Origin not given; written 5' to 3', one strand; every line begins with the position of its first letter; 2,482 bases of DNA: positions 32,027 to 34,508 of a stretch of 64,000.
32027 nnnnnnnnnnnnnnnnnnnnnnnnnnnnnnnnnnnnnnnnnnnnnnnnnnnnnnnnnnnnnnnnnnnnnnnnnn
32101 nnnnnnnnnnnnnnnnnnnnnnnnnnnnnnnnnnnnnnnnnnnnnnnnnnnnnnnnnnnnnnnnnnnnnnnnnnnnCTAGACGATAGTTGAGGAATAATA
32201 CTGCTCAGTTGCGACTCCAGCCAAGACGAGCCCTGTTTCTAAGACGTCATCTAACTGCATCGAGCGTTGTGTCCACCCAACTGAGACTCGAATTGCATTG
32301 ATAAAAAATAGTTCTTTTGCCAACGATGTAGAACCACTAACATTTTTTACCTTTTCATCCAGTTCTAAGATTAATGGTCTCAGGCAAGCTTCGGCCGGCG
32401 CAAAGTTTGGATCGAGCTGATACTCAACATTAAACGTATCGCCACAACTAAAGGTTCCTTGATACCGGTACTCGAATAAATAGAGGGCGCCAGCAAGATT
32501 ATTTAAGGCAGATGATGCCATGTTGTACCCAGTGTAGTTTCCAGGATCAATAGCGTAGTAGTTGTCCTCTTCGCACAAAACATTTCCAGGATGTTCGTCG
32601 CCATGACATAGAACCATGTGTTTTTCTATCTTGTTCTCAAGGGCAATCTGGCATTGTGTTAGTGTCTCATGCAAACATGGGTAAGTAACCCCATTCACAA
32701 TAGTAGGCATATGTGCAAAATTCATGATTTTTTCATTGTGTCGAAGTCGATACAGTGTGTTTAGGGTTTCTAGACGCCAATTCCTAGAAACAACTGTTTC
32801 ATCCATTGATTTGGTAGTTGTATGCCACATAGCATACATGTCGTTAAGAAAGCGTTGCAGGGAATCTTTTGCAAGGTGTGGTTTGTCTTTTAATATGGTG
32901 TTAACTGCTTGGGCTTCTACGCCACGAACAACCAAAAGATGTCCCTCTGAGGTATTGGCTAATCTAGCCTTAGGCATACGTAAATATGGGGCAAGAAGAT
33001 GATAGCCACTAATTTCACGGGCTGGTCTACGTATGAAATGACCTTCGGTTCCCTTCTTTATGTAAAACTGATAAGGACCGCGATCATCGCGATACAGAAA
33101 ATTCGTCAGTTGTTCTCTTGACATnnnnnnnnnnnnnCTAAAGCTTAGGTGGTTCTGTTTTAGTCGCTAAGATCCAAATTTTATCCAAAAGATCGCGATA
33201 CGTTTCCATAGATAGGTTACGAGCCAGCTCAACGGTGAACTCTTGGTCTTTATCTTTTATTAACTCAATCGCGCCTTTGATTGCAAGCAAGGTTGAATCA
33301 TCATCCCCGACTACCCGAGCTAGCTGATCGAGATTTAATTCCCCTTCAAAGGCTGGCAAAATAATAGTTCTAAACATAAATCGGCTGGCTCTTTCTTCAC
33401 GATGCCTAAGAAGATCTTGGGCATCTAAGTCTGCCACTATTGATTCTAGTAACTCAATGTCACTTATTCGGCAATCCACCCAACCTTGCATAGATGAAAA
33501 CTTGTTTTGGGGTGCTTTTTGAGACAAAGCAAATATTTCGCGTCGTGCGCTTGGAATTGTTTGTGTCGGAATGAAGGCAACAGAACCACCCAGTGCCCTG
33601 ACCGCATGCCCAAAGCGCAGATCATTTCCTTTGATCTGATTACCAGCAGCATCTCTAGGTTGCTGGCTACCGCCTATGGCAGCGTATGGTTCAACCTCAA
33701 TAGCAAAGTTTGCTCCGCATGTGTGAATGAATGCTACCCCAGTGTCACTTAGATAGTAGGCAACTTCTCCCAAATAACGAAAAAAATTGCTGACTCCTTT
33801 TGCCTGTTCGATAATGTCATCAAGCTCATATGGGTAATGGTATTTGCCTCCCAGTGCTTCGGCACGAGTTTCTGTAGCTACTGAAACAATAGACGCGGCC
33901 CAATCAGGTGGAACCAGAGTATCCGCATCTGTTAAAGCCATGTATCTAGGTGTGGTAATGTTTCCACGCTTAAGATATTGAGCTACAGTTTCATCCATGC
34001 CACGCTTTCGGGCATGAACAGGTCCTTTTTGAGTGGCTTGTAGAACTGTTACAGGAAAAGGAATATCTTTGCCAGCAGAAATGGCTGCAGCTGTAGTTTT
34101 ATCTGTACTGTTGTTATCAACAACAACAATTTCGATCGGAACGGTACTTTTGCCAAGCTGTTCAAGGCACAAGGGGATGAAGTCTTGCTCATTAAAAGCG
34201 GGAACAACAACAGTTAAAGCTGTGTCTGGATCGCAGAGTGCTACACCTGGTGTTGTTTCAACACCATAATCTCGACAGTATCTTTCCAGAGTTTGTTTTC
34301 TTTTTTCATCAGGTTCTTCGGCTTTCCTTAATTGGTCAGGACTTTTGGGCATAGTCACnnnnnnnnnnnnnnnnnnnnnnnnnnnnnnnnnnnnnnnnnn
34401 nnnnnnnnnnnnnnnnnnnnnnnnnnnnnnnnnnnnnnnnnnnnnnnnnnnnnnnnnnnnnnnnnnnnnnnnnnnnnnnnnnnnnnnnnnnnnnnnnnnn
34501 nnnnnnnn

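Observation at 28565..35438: Tightly packed seven-gene minus-strand operon: CofD/YvcK-like, GT2, APH-like kinase, EEP, ChbG deacetylase and two unknowns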

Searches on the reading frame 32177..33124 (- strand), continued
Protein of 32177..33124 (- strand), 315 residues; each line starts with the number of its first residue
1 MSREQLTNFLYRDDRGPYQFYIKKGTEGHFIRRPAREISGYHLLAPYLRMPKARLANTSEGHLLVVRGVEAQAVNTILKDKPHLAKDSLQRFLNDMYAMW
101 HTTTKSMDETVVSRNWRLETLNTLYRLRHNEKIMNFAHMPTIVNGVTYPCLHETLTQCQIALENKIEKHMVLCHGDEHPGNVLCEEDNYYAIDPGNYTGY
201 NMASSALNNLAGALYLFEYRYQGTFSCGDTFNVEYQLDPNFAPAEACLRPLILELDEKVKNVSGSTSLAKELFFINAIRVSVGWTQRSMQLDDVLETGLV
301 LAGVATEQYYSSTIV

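Call 86: search_protein_families(library=pfam, proteins=[L003:8818-10008:+, L010:7953-9116:+], max_evalue=1)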
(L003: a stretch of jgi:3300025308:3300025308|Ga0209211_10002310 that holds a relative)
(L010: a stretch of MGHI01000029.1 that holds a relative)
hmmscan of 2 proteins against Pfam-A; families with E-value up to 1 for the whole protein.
L003:8818-10008:+ (396 aa): 4 families
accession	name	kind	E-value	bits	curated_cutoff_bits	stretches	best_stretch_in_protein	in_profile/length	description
PF00535.33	Glycos_transf_2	-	3.2e-18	66.7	23.3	1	42-194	1-132/168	Glycosyl transferase family 2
PF13641.12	Glyco_tranf_2_3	-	1.9e-09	38.3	27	1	41-260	3-208/230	Glycosyltransferase like family 2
PF10111.15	Glyco_tranf_2_2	-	0.0052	16.7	27.3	1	42-122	1-85/276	Glycosyltransferase like family 2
PF13704.12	Glyco_tranf_2_4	-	0.024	15.6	27.5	1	69-141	21-83/98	Glycosyl transferase family 2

L010:7953-9116:+ (387 aa): 6 families
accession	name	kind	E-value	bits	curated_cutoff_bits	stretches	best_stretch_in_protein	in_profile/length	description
PF00535.33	Glycos_transf_2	-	2.2e-21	77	23.3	1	35-175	1-130/168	Glycosyl transferase family 2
PF13641.12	Glyco_tranf_2_3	-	3.8e-08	34.1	27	1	34-261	3-215/230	Glycosyltransferase like family 2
PF10111.15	Glyco_tranf_2_2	-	1.1e-05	25.5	27.3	1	35-110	1-80/276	Glycosyltransferase like family 2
PF13632.12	Glyco_trans_2_3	-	0.016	15.4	27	1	126-251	1-117/198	Glycosyl transferase family group 2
PF09488.16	Osmo_MPGsynth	-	0.17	11.1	27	1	31-78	49-100/381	Mannosyl-3-phosphoglycerate synthase (osmo_MPGsynth)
PF13704.12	Glyco_tranf_2_4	-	0.23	12.4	27.5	1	42-135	2-83/98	Glycosyl transferase family 2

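Call 103: find_related_loci(query=A3, collection=viral_contigs, flank=8000)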
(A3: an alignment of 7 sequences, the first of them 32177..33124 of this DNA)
Query A3 (315 aa) in viral_contigs; peptide patterns used: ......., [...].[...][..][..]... (x = any residue, [..] = any of these).
54 stretches matched a pattern, but none encodes a relative of the query by tblastn (E <= 1e-3).

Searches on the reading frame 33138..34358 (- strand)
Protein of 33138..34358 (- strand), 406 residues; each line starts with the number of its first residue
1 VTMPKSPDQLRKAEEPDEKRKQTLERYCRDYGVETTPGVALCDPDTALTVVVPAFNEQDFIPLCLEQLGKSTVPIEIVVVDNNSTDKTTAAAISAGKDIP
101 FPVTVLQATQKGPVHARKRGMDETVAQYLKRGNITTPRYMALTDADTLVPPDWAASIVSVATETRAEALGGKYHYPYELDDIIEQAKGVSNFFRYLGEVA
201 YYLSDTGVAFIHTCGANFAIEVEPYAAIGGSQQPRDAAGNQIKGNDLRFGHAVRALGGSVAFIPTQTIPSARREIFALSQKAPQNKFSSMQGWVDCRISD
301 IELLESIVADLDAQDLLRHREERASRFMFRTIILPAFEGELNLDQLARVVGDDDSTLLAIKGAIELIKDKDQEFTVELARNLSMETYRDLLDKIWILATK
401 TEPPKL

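Call 3: search_protein_families(library=pfam, proteins=[window:33138-34358:-], max_evalue=0.01)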
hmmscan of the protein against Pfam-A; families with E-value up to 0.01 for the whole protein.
window:33138-34358:- (406 aa): 3 families
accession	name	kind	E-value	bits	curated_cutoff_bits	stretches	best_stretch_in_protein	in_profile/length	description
PF00535.33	Glycos_transf_2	-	1.5e-17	64.4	23.3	1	49-189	1-131/168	Glycosyl transferase family 2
PF13641.12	Glyco_tranf_2_3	-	3.5e-11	44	27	1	48-279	3-220/230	Glycosyltransferase like family 2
PF13704.12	Glyco_tranf_2_4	-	0.0036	18.2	27.5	1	56-148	2-83/98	Glycosyl transferase family 2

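Call 4: search_protein_families(library=ncbifam, proteins=[window:33138-34358:-], max_evalue=0.01)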
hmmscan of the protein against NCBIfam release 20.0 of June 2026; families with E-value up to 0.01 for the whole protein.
window:33138-34358:- (406 aa): 14 families
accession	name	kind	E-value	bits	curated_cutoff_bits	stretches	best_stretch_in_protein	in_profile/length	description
NF038302.1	EPS_HpsE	equivalog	1.8e-10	40.3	300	1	47-179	2-130/307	hormogonium polysaccharide biosynthesis glycosyltransferase HpsE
TIGR03469.1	HpnB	hypoth_equivalog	5.7e-10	38.8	379.25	1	47-164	45-163/386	hopene-associated glycosyltransferase HpnB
NF041875.1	EPS_EpsD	equivalog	1e-08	35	370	1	48-128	1-82/325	exopolysaccharide biosynthesis glycosyltransferase EpsD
NF007482.0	PRK10073.1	equivalog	2e-08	33.6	423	1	46-164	6-113/334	glycosyltransferase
TIGR04283.1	glyco_like_mftF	equivalog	3e-08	33.5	182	1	48-109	1-57/221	TIGR04283 family arsenosugar biosynthesis glycosyltransferase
TIGR03965.1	mycofact_glyco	equivalog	3e-08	33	280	1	21-172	51-190/467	mycofactocin biosynthesis glycosyltransferase MftF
NF010496.0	PRK13915.1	equivalog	2.3e-06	26.9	262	1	45-106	30-95/307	glucosyl-3-phosphoglycerate synthase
NF045692.1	OglycostaseCruG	equivalog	3.2e-05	23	600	1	47-97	42-93/386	2'-O-glycosyltransferase CruG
NF058614.1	PPMAGASynPpgS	equivalog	0.00013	21.5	370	1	50-120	4-75/226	polyprenyl-phospho-N-acetylgalactosaminyl synthase PpgS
TIGR04182.1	glyco_TIGR04182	equivalog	0.0011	18.5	325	1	48-99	2-52/293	S-layer glycoprotein N-glycosyltransferase AglJ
TIGR03937.1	PgaC_IcaA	equivalog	0.002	17.2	422.3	1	47-129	46-129/407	poly-beta-1,6-N-acetyl-D-glucosamine synthase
NF047683.1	TeichurnBiosyTuaG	equivalog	0.0035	17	400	1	47-129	7-90/252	teichuronic acid biosynthesis protein TuaG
NF050819.1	PolSacchBiosHfsG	equivalog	0.0043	16.3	500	1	46-120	12-86/302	polysaccharide biosynthesis protein HfsG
TIGR03111.1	glyc2_xrt_Gpos1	hypoth_equivalog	0.0051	15.6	363.95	1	47-128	50-134/439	TIGR03111 family XrtG-associated glycosyltransferase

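Call 20: search_solved_structures(query=window:33138-34358:-, max_evalue=0.01)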
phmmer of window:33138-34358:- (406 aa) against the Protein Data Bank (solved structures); distinct sequences matched with E-value up to 0.01: 5.
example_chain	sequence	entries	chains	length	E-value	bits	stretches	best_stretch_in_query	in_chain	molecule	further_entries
5hea_A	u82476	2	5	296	0.00034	23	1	46-129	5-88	Putative glycosyltransferase (GalT1)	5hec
6p61_A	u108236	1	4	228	0.0017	20.6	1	48-130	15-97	Glycosyltransferase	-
6yv7_B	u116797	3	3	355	0.0083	18.4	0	47-122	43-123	Glycosyl transferase, family 2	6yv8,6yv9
6yv7_A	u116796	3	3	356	0.0084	18.4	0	47-122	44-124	Glycosyl transferase, family 2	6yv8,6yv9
3l7m_A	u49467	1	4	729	0.0094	18.2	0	48-128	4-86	Teichoic acid biosynthesis protein F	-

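Call 65: search_protein_families(library=padloc, proteins=[window:33138-34358:-], max_evalue=0.01)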
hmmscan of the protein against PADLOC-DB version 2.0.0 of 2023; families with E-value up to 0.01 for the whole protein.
window:33138-34358:- (406 aa): 0 families

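Call 86: search_protein_families(library=pfam, proteins=[window:33138-34352:-], max_evalue=1)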
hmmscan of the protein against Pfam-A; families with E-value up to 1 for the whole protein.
window:33138-34352:- (404 aa): 4 families
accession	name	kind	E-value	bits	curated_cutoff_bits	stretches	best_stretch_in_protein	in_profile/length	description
PF00535.33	Glycos_transf_2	-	1.5e-17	64.5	23.3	1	47-187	1-131/168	Glycosyl transferase family 2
PF13641.12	Glyco_tranf_2_3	-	3.5e-11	44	27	1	46-277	3-220/230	Glycosyltransferase like family 2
PF13704.12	Glyco_tranf_2_4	-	0.0036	18.2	27.5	1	54-146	2-83/98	Glycosyl transferase family 2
PF13632.12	Glyco_trans_2_3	-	0.29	11.4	27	1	140-263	4-118/198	Glycosyl transferase family group 2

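Call 101: search_solved_structures(query=A4, max_evalue=0.1)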
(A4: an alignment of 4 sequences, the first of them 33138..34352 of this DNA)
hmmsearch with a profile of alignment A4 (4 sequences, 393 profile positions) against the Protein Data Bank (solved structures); distinct sequences matched with E-value up to 0.1: 31.
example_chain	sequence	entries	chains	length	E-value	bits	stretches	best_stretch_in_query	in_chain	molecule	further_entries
5tze_C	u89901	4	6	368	1.3e-08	37.4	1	41-111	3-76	Glycosyl transferase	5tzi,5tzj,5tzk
5tz8_A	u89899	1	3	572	2.6e-08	36.4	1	41-111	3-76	Glycosyl transferase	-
5hea_A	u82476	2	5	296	1.5e-07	33.9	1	37-121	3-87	Putative glycosyltransferase (GalT1)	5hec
6p61_A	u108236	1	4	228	2e-07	33.5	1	39-94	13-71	Glycosyltransferase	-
5mlz_A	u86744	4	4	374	6.4e-07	31.8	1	38-117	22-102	Dolichol monophosphate mannose synthase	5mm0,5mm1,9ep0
2z87_A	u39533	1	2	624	4.2e-06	29.1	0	41-83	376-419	Chondroitin synthase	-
2z86_A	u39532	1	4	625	4.4e-06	29.1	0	41-83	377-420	Chondroitin synthase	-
9omh_A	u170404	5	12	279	6.3e-06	28.6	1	38-90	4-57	Glycosyltransferase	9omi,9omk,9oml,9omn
9omm_A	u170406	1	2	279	6.3e-06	28.6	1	38-90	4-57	Glycosyltransferase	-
6yv7_B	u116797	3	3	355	7.4e-06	28.3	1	40-109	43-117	Glycosyl transferase, family 2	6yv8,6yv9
6yv7_A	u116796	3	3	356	7.5e-06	28.3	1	40-109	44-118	Glycosyl transferase, family 2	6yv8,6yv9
3l7j_A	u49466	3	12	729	8.1e-06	28.2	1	40-122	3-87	Teichoic acid biosynthesis protein F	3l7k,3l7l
3l7i_A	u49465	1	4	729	8.1e-06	28.2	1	40-122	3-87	Teichoic acid biosynthesis protein F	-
3l7m_A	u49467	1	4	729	9e-06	28.1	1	40-122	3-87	Teichoic acid biosynthesis protein F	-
9omj_A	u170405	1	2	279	9.1e-06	28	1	40-90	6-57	Glycosyltransferase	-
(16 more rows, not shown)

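Call 104: find_related_loci(query=A4, collection=viral_contigs, flank=8000)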
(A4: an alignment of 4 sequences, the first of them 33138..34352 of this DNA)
Query A4 (404 aa) in viral_contigs; peptide patterns used: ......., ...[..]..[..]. (x = any residue, [..] = any of these).
49 stretches matched a pattern; 3 encode a relative of the query (tblastn E <= 1e-3); 3 distinct loci.
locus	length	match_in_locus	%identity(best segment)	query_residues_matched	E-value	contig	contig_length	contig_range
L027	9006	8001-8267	35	46-150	1e-9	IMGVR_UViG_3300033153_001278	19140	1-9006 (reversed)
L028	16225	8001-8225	39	46-119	5e-7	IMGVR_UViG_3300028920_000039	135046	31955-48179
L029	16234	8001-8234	33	46-115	2e-5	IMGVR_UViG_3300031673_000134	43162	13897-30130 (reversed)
